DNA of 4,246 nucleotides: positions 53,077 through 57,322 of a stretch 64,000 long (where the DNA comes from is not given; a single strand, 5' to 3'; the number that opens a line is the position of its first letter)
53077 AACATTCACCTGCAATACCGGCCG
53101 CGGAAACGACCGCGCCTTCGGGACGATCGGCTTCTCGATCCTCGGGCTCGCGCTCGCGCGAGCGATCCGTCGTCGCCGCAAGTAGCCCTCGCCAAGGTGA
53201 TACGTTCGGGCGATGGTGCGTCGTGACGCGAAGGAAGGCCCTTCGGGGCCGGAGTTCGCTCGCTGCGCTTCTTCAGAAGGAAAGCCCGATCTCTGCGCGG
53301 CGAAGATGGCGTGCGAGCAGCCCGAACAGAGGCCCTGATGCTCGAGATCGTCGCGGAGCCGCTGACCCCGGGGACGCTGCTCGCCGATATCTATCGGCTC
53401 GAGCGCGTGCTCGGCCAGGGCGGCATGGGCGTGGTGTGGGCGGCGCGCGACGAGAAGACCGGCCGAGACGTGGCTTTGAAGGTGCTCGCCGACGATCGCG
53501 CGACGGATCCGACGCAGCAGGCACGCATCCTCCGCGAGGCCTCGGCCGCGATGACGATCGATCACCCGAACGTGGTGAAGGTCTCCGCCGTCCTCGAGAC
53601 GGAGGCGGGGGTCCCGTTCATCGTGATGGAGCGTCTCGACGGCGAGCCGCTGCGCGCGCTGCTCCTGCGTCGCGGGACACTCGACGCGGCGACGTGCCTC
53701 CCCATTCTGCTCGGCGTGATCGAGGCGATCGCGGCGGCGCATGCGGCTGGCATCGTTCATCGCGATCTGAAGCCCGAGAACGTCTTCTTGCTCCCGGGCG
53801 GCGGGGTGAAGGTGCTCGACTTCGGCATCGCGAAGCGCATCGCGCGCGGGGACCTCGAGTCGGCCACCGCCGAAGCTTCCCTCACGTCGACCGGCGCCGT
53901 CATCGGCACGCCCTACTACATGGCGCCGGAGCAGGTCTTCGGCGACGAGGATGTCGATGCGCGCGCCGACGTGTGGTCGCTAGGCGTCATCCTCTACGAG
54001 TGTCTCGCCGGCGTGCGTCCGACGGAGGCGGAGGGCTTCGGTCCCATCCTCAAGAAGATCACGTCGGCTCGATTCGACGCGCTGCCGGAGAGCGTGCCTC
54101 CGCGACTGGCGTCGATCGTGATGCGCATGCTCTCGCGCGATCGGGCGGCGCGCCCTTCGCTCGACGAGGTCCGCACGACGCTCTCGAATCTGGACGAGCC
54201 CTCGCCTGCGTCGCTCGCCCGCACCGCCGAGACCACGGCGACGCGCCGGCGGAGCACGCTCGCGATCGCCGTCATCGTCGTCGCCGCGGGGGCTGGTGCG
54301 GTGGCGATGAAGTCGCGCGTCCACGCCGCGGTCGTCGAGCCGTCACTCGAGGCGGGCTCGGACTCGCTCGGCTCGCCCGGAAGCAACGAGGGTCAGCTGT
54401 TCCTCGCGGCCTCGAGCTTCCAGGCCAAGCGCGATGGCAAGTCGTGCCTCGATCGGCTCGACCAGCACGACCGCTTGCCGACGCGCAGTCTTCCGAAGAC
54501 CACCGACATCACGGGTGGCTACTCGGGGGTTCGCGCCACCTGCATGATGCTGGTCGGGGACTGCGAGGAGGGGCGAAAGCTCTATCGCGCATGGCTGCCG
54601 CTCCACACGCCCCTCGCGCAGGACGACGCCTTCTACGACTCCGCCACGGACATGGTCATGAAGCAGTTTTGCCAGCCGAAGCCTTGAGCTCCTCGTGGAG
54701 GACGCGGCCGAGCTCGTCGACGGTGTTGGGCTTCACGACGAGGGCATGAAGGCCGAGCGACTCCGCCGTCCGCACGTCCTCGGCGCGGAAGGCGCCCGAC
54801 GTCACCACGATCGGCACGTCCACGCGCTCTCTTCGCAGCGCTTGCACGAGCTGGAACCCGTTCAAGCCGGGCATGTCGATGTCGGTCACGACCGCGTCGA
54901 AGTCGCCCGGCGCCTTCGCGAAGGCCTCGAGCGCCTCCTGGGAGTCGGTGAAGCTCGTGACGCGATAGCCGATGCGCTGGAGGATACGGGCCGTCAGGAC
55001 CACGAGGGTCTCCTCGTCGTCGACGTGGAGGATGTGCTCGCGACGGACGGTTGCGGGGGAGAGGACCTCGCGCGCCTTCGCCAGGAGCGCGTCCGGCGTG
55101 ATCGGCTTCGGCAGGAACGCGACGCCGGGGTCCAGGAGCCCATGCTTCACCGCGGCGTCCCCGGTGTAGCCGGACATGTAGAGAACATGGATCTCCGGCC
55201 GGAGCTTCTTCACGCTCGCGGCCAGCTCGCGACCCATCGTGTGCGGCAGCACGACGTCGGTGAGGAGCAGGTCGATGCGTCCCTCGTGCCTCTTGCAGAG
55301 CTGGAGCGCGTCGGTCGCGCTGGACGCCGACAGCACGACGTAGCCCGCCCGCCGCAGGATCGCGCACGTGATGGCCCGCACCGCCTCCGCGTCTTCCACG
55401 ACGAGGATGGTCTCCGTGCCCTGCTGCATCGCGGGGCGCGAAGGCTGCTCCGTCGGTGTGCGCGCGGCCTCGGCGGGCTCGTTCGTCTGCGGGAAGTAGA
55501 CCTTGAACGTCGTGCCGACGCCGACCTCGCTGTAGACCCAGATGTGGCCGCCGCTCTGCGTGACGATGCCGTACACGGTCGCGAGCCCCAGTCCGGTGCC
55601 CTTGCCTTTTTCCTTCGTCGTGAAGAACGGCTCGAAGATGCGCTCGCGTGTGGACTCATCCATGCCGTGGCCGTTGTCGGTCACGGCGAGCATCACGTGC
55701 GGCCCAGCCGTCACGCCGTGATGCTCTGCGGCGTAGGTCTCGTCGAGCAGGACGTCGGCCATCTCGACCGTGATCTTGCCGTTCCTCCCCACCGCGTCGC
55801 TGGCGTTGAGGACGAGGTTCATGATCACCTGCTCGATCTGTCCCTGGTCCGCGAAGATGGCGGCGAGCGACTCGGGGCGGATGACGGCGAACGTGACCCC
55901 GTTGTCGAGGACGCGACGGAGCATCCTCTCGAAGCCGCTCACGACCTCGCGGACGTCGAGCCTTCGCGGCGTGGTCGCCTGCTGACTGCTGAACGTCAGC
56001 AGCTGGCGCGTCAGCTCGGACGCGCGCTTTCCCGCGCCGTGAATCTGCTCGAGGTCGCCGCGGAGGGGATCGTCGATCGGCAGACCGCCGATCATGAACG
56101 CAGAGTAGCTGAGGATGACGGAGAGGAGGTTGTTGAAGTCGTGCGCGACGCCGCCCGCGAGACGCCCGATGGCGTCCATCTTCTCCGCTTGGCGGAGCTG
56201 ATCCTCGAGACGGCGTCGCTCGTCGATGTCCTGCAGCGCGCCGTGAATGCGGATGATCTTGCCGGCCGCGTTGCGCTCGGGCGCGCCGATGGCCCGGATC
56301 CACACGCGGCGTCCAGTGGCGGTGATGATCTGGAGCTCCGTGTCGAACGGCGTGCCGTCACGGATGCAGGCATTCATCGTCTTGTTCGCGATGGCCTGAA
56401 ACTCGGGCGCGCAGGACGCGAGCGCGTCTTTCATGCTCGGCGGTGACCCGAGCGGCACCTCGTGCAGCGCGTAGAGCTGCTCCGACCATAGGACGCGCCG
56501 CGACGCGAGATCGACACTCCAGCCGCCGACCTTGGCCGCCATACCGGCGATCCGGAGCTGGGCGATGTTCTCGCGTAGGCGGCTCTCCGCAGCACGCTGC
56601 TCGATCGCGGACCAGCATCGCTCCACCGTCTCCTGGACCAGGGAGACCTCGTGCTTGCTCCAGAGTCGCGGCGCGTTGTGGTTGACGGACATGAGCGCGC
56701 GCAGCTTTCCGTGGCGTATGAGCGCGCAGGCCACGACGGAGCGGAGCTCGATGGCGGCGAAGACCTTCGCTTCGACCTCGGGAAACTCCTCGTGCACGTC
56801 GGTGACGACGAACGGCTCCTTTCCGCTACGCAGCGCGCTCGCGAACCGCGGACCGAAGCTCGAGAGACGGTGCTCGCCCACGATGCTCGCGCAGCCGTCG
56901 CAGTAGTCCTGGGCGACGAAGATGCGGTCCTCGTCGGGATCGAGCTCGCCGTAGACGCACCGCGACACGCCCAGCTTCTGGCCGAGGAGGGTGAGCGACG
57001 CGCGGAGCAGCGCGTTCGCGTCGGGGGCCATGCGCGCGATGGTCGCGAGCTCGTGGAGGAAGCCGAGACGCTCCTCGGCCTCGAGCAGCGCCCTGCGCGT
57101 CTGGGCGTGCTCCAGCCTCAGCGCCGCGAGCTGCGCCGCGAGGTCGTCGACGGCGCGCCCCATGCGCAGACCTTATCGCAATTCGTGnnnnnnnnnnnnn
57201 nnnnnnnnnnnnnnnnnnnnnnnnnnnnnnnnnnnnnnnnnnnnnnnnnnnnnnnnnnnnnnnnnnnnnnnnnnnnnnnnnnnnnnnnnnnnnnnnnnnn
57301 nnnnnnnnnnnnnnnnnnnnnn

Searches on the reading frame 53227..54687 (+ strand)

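Call 9: search_protein_families(library=pfam, proteins=[window:53227-54687:+], max_evalue=0.001)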
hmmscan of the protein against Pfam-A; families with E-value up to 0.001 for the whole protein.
window:53227-54687:+ (486 aa): 5 families
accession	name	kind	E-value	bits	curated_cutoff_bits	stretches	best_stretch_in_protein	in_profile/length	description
PF00069.31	Pkinase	-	6.9e-49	167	31.7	1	56-315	1-257/263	Protein kinase domain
PF07714.23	PK_Tyr_Ser-Thr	-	8.1e-32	111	23.1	1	58-319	3-258/258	Protein tyrosine and serine/threonine kinase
PF14531.12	Kinase-like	-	4.2e-07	30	25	1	148-309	138-289/289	Kinase-like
PF01636.29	APH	-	1.2e-06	28.9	23.2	0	167-202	157-197/239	Phosphotransferase enzyme family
PF03109.22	ABC1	-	0.00055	19.6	22.9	0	112-207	125-219/244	ABC1 atypical kinase-like domain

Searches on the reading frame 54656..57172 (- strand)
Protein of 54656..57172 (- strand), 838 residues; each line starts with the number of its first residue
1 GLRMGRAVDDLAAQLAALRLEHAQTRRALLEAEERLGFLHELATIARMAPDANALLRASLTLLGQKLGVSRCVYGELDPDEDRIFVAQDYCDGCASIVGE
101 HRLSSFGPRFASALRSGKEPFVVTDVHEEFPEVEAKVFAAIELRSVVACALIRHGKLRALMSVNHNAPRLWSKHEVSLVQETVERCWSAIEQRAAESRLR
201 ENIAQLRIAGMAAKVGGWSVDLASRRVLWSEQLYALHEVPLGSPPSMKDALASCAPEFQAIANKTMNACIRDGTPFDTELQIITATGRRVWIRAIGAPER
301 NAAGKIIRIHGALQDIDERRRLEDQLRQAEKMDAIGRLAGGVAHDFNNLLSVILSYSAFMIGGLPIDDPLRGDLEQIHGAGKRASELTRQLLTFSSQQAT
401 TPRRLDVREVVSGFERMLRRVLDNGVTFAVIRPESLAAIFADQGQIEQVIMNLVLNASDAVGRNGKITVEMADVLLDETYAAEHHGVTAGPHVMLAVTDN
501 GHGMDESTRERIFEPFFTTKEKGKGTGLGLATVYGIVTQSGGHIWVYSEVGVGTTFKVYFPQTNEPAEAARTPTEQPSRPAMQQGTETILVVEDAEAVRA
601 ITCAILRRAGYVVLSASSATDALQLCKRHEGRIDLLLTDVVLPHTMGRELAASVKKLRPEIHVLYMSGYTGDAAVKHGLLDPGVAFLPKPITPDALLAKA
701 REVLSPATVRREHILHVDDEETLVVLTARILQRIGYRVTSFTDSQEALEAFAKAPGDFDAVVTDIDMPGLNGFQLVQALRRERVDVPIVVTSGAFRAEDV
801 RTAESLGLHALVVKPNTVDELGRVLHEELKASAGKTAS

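Call 9: search_protein_families(library=pfam, proteins=[window:54656-57172:-], max_evalue=0.001)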
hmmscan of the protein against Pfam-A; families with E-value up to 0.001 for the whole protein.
window:54656-57172:- (838 aa): 6 families
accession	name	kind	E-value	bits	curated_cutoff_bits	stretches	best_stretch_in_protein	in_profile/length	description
PF00072.30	Response_reg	-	4.2e-39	133.6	30.2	2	714-822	1-107/111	Response regulator receiver domain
PF02518.31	HATPase_c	-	1.5e-23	83.8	26.4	1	442-563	2-110/111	Histidine kinase-, DNA gyrase B-, and HSP90-like ATPase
PF13185.12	GAF_2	-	6.4e-10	39.8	28.6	1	51-191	3-136/136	GAF domain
PF01590.32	GAF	-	2.1e-09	38.5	22.4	1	52-190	2-133/133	GAF domain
PF08447.18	PAS_3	-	3.3e-09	37.3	25.6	1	228-312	3-88/89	PAS fold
PF00512.31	HisKA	-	1.1e-06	29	26.9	1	336-399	3-65/66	His Kinase A (phospho-acceptor) domain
